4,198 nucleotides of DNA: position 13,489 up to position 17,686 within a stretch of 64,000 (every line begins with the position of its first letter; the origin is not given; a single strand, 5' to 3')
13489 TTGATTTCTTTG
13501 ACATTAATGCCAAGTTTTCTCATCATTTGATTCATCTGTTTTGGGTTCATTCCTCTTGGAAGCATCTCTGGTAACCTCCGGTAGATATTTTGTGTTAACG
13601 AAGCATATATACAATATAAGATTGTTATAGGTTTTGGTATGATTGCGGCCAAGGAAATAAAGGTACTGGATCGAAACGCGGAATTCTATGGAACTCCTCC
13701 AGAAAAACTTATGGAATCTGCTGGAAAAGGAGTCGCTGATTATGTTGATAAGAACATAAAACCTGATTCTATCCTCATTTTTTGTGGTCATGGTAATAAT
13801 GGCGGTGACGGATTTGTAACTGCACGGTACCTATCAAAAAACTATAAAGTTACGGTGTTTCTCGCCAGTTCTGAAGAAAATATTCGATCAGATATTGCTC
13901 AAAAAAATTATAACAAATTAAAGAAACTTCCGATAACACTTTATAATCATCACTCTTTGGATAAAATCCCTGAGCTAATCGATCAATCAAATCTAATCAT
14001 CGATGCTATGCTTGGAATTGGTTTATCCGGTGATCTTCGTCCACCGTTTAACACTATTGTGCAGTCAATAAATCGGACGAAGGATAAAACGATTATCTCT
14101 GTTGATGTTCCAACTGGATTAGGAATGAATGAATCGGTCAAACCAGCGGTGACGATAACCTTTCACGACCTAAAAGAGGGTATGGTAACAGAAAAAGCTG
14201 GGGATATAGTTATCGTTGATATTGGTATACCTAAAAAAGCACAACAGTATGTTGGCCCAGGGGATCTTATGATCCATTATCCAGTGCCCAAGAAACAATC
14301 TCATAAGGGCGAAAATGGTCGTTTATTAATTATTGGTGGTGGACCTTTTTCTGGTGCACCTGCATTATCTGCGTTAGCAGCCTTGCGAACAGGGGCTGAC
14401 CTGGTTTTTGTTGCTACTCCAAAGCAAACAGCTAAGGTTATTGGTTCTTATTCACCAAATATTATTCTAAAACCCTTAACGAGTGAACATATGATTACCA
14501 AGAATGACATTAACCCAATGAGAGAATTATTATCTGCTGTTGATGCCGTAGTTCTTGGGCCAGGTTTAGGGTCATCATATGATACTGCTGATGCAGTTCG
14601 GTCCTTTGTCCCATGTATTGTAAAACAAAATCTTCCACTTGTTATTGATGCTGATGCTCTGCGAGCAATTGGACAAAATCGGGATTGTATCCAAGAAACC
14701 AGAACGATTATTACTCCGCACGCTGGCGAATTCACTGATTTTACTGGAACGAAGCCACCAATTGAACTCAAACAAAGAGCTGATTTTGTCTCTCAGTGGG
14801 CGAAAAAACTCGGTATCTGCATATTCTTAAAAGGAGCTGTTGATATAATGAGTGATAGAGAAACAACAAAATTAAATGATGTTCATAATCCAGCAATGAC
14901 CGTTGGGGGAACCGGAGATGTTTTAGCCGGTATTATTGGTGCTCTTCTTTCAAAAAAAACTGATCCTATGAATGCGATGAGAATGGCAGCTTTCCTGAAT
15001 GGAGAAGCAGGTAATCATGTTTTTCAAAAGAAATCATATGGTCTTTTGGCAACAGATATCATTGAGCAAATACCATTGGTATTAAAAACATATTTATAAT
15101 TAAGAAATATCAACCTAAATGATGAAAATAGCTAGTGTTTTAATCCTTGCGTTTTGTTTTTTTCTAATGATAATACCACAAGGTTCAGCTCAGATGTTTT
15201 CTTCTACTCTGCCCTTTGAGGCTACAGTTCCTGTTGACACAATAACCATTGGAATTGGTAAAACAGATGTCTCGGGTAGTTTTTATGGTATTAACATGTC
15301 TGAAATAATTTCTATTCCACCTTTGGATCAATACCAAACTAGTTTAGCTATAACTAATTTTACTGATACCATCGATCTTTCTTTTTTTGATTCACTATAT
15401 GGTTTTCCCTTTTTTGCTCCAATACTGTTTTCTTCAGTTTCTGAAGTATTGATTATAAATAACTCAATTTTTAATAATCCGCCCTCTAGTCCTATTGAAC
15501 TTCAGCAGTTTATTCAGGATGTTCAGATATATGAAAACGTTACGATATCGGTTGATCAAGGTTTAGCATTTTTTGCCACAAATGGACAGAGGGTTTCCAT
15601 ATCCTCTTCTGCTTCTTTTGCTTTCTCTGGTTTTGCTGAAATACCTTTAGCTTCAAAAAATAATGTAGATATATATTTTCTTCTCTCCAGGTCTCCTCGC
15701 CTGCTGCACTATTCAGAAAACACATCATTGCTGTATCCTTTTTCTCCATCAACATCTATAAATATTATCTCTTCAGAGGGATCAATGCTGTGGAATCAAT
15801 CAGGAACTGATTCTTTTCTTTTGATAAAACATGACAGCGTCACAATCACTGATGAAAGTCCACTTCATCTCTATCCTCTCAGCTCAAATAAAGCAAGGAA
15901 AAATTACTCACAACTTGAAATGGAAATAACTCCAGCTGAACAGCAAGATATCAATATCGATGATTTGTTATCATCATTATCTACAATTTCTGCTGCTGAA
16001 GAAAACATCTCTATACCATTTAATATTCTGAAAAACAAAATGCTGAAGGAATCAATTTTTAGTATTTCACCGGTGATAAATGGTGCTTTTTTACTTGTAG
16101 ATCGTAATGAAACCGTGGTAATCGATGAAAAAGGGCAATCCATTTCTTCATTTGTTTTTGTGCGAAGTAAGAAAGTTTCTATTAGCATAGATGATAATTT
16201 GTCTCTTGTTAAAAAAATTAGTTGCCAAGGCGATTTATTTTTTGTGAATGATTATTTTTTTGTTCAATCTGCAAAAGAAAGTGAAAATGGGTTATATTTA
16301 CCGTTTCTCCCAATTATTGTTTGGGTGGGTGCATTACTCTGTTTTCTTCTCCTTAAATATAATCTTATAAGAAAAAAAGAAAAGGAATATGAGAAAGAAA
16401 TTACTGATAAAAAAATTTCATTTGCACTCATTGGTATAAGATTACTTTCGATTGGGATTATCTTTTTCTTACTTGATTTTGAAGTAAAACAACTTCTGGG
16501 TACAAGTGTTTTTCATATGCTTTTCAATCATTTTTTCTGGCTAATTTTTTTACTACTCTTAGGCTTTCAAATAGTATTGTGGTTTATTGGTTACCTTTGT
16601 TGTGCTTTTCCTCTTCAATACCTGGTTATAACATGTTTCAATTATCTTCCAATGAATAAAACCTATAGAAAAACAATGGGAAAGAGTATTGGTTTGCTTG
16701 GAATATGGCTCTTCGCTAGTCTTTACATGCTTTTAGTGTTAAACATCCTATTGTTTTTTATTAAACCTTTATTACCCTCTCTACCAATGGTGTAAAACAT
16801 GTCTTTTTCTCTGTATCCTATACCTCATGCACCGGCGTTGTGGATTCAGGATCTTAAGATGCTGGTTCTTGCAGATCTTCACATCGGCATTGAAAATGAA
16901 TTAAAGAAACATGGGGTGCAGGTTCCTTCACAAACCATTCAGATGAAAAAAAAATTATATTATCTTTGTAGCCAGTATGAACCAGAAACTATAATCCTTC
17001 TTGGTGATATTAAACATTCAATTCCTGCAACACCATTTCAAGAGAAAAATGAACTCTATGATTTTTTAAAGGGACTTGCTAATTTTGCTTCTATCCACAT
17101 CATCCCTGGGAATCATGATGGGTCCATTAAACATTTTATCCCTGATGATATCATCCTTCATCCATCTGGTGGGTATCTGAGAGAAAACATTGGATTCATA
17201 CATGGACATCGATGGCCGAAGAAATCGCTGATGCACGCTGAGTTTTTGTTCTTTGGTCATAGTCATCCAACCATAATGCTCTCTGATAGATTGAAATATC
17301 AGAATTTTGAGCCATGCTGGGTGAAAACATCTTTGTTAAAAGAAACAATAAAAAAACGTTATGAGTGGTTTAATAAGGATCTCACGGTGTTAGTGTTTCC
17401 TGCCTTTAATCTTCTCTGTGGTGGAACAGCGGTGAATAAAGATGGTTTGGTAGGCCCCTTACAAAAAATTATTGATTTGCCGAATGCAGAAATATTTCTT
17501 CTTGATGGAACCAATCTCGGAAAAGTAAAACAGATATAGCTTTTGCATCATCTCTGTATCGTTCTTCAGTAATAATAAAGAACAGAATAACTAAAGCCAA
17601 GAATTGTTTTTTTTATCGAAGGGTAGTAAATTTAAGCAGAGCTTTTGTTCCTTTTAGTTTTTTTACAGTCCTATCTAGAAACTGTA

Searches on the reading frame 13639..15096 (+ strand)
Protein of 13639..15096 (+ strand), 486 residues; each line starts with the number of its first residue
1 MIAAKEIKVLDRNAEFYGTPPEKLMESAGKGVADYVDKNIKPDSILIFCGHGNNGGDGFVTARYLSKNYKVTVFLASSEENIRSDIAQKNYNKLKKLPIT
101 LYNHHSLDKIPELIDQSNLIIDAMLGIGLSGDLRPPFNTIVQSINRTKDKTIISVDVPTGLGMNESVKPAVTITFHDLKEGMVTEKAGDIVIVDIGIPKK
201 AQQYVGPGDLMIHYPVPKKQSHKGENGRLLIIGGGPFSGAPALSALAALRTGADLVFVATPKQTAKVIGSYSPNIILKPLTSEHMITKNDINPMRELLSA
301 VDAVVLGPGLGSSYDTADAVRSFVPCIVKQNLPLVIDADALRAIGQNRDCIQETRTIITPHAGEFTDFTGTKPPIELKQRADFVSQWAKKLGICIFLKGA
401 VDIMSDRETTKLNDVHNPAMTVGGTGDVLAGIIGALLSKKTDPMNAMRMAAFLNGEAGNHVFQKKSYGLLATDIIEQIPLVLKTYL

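Call 54: search_protein_families(library=pfam, proteins=[window:13639-15096:+], max_evalue=0.00001)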
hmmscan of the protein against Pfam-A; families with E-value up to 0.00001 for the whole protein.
window:13639-15096:+ (486 aa): 3 families
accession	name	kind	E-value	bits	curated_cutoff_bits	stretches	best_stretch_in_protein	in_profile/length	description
PF01256.23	Carb_kinase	-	3.8e-57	194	27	1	230-479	2-241/242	NAD(P)H-hydrate dehydratase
PF03853.21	YjeF_N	-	6.7e-39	134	24.9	1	22-181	2-169/169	YjeF-related protein N-terminus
PF02110.20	HK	-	8e-06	25.8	27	0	264-464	15-225/247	Hydroxyethylthiazole kinase family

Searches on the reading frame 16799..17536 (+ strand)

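Call 55: search_protein_families(library=pfam, proteins=[window:16799-17536:+], max_evalue=0.00001)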
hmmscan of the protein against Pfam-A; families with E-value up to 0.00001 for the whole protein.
window:16799-17536:+ (246 aa): 2 families
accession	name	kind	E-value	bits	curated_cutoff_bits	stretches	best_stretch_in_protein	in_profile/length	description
PF00149.33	Metallophos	-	1.5e-06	29.2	21.5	1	20-137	2-116/191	Calcineurin-like phosphoesterase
PF12850.12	Metallophos_2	-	1.7e-06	28.5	27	1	20-157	2-118/154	Calcineurin-like phosphoesterase superfamily domain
